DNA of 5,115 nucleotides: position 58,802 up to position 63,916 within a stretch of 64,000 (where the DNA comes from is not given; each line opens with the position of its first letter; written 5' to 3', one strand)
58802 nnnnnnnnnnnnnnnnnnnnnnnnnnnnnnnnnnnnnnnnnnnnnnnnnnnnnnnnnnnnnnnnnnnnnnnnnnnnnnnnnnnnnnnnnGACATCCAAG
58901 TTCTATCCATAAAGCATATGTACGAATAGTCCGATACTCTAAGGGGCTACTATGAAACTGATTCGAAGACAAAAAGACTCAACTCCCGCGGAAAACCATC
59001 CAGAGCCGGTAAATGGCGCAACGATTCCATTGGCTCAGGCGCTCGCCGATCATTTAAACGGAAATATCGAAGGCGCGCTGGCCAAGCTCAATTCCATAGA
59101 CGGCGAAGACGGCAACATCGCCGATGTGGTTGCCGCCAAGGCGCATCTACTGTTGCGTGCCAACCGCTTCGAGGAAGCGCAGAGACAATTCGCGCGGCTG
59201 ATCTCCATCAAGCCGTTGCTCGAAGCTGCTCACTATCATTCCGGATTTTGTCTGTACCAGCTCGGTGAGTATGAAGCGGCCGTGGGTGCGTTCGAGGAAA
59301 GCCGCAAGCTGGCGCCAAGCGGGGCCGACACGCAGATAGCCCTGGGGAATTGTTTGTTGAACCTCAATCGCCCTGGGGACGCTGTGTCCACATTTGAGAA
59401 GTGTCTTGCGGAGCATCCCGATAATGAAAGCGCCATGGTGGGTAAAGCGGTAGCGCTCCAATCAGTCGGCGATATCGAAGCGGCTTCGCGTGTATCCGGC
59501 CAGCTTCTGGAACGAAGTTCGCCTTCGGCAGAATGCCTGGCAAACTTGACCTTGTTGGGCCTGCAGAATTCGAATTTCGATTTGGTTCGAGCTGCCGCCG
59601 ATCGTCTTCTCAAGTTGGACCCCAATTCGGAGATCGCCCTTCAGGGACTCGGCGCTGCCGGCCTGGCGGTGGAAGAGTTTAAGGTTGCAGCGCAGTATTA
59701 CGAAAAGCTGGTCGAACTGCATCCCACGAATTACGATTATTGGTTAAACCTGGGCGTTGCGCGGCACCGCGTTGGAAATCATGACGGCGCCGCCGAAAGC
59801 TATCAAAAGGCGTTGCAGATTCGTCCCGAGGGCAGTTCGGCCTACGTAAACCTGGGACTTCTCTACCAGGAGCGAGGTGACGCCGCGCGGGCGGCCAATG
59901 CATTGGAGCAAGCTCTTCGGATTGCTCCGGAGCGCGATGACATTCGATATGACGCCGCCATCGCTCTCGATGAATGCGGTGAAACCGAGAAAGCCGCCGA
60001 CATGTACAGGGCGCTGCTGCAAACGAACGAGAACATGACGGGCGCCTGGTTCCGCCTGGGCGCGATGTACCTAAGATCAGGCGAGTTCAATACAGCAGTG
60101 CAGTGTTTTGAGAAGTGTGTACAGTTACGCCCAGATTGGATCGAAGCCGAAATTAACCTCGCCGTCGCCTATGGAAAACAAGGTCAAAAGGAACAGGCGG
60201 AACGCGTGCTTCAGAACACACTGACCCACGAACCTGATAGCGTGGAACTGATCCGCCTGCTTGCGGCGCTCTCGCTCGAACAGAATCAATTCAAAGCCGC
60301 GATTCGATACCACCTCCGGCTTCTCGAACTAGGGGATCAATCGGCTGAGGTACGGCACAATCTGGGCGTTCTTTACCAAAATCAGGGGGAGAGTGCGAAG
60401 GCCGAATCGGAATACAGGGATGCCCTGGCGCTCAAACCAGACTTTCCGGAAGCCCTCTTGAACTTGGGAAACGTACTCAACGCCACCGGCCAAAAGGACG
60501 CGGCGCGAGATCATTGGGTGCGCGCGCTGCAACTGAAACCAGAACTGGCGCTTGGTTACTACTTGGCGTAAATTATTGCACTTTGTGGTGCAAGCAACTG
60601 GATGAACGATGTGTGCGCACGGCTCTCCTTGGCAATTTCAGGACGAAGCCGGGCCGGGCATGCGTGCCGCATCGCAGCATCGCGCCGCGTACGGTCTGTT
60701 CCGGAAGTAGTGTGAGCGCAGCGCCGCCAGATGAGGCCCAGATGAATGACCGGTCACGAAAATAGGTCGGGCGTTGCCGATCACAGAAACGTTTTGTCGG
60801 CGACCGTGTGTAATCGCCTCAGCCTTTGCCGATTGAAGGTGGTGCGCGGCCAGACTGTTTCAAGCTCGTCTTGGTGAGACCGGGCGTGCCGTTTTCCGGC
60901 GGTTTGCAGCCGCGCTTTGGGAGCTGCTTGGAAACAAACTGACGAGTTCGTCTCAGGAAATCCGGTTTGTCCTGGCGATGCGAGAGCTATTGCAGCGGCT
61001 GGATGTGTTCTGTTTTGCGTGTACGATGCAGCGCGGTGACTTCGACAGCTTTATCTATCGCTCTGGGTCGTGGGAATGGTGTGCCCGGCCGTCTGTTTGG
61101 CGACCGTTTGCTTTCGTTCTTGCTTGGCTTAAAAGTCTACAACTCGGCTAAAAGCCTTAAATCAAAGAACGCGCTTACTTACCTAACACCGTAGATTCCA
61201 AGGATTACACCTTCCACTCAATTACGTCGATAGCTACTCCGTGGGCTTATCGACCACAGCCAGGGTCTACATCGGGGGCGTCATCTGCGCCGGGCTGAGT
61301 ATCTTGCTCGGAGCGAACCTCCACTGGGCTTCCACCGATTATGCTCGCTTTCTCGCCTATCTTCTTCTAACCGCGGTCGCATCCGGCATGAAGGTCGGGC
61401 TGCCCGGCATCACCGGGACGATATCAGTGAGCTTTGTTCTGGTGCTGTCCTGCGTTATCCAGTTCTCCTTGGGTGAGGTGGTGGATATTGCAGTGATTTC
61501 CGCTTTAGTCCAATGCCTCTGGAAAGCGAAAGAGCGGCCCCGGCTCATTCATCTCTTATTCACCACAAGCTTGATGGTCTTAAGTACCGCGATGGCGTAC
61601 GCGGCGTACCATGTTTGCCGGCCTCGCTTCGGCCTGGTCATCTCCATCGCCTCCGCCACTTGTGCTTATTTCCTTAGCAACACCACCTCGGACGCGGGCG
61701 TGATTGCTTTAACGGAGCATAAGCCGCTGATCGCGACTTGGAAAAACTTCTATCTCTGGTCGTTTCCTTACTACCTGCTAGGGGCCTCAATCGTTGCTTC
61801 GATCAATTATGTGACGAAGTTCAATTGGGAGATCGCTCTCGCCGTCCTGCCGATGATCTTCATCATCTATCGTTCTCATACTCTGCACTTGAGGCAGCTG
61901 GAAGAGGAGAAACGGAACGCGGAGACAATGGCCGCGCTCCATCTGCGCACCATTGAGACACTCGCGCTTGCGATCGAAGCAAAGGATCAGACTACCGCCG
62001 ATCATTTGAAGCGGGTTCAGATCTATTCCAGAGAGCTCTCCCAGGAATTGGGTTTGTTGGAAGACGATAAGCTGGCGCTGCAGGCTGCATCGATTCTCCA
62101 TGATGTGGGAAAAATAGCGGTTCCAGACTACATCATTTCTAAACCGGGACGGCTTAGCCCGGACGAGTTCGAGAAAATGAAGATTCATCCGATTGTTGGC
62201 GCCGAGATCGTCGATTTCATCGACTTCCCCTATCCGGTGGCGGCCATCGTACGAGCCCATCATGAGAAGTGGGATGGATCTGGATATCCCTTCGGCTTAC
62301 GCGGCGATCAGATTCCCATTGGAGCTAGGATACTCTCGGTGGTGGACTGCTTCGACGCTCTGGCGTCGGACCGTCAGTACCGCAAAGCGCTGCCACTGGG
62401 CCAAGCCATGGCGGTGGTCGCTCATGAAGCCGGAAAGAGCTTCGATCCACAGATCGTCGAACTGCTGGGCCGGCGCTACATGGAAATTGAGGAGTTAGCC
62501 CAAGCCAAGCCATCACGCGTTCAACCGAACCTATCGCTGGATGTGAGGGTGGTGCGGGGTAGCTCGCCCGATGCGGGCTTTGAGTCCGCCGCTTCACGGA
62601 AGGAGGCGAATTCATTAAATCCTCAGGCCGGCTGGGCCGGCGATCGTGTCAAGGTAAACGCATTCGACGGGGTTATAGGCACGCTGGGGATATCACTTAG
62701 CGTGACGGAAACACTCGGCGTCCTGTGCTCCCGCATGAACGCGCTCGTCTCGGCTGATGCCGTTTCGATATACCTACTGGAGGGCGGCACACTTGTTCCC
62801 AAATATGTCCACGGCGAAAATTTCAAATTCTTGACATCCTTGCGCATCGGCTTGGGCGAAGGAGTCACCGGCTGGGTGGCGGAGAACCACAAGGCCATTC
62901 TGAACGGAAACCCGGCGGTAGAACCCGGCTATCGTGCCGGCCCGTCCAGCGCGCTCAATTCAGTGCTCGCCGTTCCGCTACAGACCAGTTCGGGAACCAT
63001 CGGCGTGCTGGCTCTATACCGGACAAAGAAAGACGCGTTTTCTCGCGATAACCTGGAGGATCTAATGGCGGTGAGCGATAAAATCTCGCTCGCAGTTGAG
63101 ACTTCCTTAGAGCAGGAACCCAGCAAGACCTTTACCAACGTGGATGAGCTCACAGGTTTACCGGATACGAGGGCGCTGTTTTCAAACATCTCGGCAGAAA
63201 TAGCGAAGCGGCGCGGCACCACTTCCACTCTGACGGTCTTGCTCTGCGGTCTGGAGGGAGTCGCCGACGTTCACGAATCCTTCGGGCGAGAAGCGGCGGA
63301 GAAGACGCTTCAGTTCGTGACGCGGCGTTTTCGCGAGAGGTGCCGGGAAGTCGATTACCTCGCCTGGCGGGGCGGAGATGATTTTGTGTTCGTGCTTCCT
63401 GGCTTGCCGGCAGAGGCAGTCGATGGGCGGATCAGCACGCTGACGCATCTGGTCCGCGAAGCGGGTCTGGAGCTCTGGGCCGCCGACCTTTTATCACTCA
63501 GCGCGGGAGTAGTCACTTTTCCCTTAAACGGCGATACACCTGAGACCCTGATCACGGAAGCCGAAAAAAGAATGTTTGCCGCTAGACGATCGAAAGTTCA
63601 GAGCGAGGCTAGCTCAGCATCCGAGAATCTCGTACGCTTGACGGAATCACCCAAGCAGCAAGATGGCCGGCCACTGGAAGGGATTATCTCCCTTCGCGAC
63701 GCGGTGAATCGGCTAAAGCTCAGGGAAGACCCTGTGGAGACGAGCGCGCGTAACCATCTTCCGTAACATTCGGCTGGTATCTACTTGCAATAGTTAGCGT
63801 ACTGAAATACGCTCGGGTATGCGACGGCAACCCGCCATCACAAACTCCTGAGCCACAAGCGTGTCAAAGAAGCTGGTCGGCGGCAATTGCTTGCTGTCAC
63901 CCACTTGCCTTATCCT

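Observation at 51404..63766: Mirror-image paralogous module: [STK - TPR - 376-aa orphan] <> [~1000-aa orphan - TPR - HD-GYP/GGDEF]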

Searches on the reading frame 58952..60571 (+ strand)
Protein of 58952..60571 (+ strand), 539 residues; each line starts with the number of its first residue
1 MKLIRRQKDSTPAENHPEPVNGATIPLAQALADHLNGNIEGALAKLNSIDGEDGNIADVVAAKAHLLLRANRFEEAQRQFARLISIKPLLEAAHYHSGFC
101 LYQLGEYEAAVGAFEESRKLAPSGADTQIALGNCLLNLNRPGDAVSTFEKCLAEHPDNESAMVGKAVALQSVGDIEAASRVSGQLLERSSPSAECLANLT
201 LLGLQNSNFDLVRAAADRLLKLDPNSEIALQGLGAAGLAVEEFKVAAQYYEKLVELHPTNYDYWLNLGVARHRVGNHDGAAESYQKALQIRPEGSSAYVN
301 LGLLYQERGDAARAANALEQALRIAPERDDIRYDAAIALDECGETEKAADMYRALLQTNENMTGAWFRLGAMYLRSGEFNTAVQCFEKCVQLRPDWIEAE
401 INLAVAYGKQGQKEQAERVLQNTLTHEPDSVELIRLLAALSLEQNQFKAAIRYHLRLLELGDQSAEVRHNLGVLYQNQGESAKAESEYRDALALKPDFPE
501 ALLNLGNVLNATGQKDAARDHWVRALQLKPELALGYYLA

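Call 4: search_protein_families(library=pfam, proteins=[window:58952-60571:+], max_evalue=0.01)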
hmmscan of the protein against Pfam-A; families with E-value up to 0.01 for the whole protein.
window:58952-60571:+ (539 aa): 42 families (the best 25 are shown)
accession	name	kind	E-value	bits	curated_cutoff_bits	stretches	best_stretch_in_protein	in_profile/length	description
PF07719.23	TPR_2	-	2e-53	174.6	27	7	365-395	3-33/34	Tetratricopeptide repeat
PF00515.34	TPR_1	-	1.4e-52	173.9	27.8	7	365-395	3-33/34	Tetratricopeptide repeat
PF13181.12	TPR_8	-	3e-44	145.9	25.7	4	365-395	3-33/34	Tetratricopeptide repeat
PF14559.12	TPR_19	-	1.5e-43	147.4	25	7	374-440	2-68/68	Tetratricopeptide repeat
PF13431.12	TPR_17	-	3.1e-43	142.8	24.4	3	249-280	1-32/34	Tetratricopeptide repeat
PF13428.12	TPR_14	-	2.3e-41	136.4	23.5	6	365-404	3-42/44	Tetratricopeptide repeat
PF13432.12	TPR_16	-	6e-40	135.7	32.7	5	239-293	9-63/65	Tetratricopeptide repeat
PF13414.12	TPR_11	-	3.9e-38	129.3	26.8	4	275-309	8-42/42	TPR repeat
PF13176.12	TPR_7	-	6e-35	116.8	27.9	1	297-330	1-34/36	Tetratricopeptide repeat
PF13424.12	TPR_12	-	3e-34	117.5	30.1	4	264-326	6-76/77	Tetratricopeptide repeat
PF23914.1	TPR_CcmH_CycH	-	1.9e-32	112.7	42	3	353-463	40-153/158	Cytochrome c-type biogenesis protein H TPR domain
PF13371.12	TPR_9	-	1.1e-29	102.6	35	4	238-297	6-65/73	Tetratricopeptide repeat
PF13174.12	TPR_6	-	3e-29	100.1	26.3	0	297-326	2-31/33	Tetratricopeptide repeat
PF07721.20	TPR_4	-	1.8e-20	71.8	27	0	297-320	3-26/26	Tetratricopeptide repeat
PF13374.12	TPR_10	-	1.1e-19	70.2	27.5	2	296-324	3-31/42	Tetratricopeptide repeat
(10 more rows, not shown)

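Call 19: search_protein_families(library=ncbifam, proteins=[window:58952-60571:+], max_evalue=0.01)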
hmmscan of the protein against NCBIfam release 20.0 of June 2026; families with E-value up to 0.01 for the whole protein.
window:58952-60571:+ (539 aa): 44 families (the best 25 are shown)
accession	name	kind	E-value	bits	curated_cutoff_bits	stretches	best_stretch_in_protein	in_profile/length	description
TIGR02917.1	PEP_TPR_lipo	equivalog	3.6e-65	220.4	312.2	2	131-531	131-531/899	XrtA/PEP-CTERM system TPR-repeat protein PrsT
NF040959.1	MamA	equivalog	3.5e-51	173.6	200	4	377-529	51-203/204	magnetosome protein MamA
TIGR02521.1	type_IV_pilW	equivalog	1.5e-41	142.5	154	5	438-527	38-127/234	type IV pilus biogenesis/stability protein PilW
TIGR02552.1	LcrH_SycD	equivalog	4.4e-41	139.8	104.8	4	241-329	32-120/136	SycD/LcrH family type III secretion system chaperone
NF033920.0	C39_PA2778_fam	equivalog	2.2e-33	115.7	150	4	334-427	161-254/255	PA2778 family cysteine peptidase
NF033762.1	social_mot_Tgl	equivalog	1.6e-29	103.1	225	3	462-532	28-99/252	social motility TPR repeat lipoprotein Tgl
NF033758.1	gliding_GltE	equivalog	9.6e-27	94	225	1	265-511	90-336/411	adventurous gliding motility TPR repeat lipoprotein GltE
NF002725.1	PRK02603.1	equivalog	1.2e-25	90.5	143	3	241-321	49-132/173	photosystem I assembly protein Ycf3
NF052415.1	T3SS_chap_SctY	equivalog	5e-25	88.1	70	3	428-527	3-105/106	type III secretion apparatus assembly chaperone SctY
NF047507.1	TPR_BatC_Lepto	exception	2.3e-23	82.8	175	3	242-327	39-128/214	TPR repeat-containing protein BatC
TIGR02795.1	tol_pal_ybgF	equivalog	5.9e-23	81.7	90.1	3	63-162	8-113/119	tol-pal system protein YbgF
NF008391.2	PRK11189.1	equivalog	3.1e-22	79.4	250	3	328-428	64-164/297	lipoprotein NlpI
TIGR00990.1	3a0801s09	subfamily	3.7e-22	78.7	757.25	3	335-465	372-501/615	mitochondrial import receptor subunit TOM70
TIGR03939.1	PGA_TPR_OMP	equivalog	7.8e-22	77.3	366.65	2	330-519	20-208/800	poly-beta-1,6 N-acetyl-D-glucosamine export porin PgaA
TIGR00540.1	TPR_hemY_coli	hypoth_equivalog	2.3e-21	76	142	4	403-523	267-383/385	heme biosynthesis-associated TPR protein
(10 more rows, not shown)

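Call 95: search_protein_families(library=padloc, proteins=[window:58952-60571:+], max_evalue=0.001)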
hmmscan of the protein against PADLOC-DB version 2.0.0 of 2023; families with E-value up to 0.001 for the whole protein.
window:58952-60571:+ (539 aa): 4 families
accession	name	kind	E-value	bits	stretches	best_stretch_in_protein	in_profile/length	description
PDLC01101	PrimPol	-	6.8e-10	36.2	0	343-430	13-100/490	adaptation polymerase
PDLC01172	TPR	-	9.4e-07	26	0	124-166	81-125/448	TPR repeats containing protein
PDLC01171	TPR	-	1.9e-06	25.2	0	228-347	180-305/504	TPR repeats containing protein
PDLC04781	PDC-M71B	-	3.2e-05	20.9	0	283-327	138-182/515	-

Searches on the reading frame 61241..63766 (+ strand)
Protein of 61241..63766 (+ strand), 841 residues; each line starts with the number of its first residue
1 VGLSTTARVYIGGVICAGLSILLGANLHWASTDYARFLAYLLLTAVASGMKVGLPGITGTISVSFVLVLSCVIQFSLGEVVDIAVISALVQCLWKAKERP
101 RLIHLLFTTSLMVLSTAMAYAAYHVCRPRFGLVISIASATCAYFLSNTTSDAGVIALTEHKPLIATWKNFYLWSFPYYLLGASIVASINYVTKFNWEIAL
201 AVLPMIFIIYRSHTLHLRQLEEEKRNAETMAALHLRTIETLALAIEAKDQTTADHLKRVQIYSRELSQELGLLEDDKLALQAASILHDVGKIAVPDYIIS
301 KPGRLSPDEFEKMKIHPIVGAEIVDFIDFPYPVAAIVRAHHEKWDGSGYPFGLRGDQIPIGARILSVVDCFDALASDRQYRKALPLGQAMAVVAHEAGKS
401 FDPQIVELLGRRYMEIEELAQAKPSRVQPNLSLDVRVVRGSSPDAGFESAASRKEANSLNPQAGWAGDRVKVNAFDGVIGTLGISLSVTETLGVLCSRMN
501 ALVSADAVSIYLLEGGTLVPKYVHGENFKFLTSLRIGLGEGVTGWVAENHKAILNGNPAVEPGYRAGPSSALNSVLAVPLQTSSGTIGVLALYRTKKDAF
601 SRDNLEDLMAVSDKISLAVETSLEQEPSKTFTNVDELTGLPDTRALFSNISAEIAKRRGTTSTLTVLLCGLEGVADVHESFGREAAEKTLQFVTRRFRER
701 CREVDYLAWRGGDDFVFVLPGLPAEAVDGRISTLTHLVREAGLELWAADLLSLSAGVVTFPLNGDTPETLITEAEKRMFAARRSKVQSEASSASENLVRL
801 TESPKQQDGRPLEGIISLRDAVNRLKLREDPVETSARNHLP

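Call 4: search_protein_families(library=pfam, proteins=[window:61241-63766:+], max_evalue=0.01)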
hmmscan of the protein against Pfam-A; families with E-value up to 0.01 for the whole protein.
window:61241-63766:+ (841 aa): 6 families
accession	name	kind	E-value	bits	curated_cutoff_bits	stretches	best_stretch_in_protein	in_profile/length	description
PF13487.12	HD_5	-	5.3e-38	130.9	27.2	1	243-405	5-170/170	HD domain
PF01966.28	HD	-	2.2e-22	80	22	1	253-373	2-115/116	HD domain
PF00990.26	GGDEF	-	3.8e-19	69.5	23.8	1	633-785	2-158/161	Diguanylate cyclase, GGDEF domain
PF13185.12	GAF_2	-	1.3e-12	48.5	28.6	1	486-620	2-136/136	GAF domain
PF13492.12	GAF_3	-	2.3e-12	47.9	27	1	490-620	4-128/129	GAF domain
PF01590.32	GAF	-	4.4e-09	37.4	22.4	1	490-619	4-133/133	GAF domain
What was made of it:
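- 61241..63766 (+): Membrane HD-GYP (HD_5)/GAF/GGDEF protein. A lineage-specific neighbour, not part of the conserved cassette. Pfam (call 4).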

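Call 19: search_protein_families(library=ncbifam, proteins=[window:61241-63766:+], max_evalue=0.01)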
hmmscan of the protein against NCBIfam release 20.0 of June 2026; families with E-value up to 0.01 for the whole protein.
window:61241-63766:+ (841 aa): 21 families
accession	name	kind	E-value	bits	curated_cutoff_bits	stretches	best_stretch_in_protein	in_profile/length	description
NF053512.1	nitric_RR_NosR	exception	1.8e-37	129.4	400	1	214-423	153-364/422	response regulator c-di-GMP phosphodiesterase, NosR family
TIGR00254.1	GGDEF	domain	1.5e-16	60.5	37.4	1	632-785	5-160/168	diguanylate cyclase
NF038266.1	diguan_SiaD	equivalog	1.1e-13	51.1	290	1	606-784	70-247/252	biofilm regulation diguanylate cyclase SiaD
NF008467.0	PRK11359.1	equivalog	2.8e-13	48.7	857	1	478-780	261-519/800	oxygen-sensing cyclic-di-GMP phosphodiesterase DosP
NF007423.1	PRK09966.1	equivalog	1.8e-11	43.6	325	1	633-781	240-389/390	diguanylate cyclase DgcN/YfiN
NF007135.0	PRK09581.1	equivalog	3.2e-11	42.7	474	1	631-784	291-447/457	PleD family two-component system response regulator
TIGR00277.1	HDIG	domain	5.1e-10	39.1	27.6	1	249-343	2-84/84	HDIG domain-containing metalloprotein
NF007474.0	PRK10060.1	equivalog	7.6e-10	37.6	782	1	623-784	228-387/663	cyclic di-GMP phosphodiesterase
NF045675.1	PhdiestaseDibA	equivalog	1.7e-09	36.6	980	1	625-793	196-365/623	phosphodiesterase DibA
NF007380.0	PRK09894.1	equivalog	1.8e-09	37.3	256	1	598-784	96-279/296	diguanylate cyclase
NF041606.1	dguan_cyc_DgcA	equivalog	1.2e-08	34.3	370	1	572-783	120-330/340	diguanylate cyclase DgcA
NF007599.0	PRK10245.1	equivalog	9.2e-07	27.7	402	1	632-758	210-336/371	diguanylate cyclase AdrA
NF047654.1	DiguCycDgcRLepto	equivalog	8.2e-06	24.9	500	1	632-729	133-230/295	diguanylate cyclase DgcR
NF053781.1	cdiGMPphdstlr2612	equivalog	9.2e-05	20.2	1600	1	631-786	839-996/1268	Tlr1612 family c-di-GMP phosphodiesterase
NF011955.1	PRK15426.1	equivalog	0.00025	19.3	408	1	635-728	401-497/564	cellulose biosynthesis regulator diguanylate cyclase DgcQ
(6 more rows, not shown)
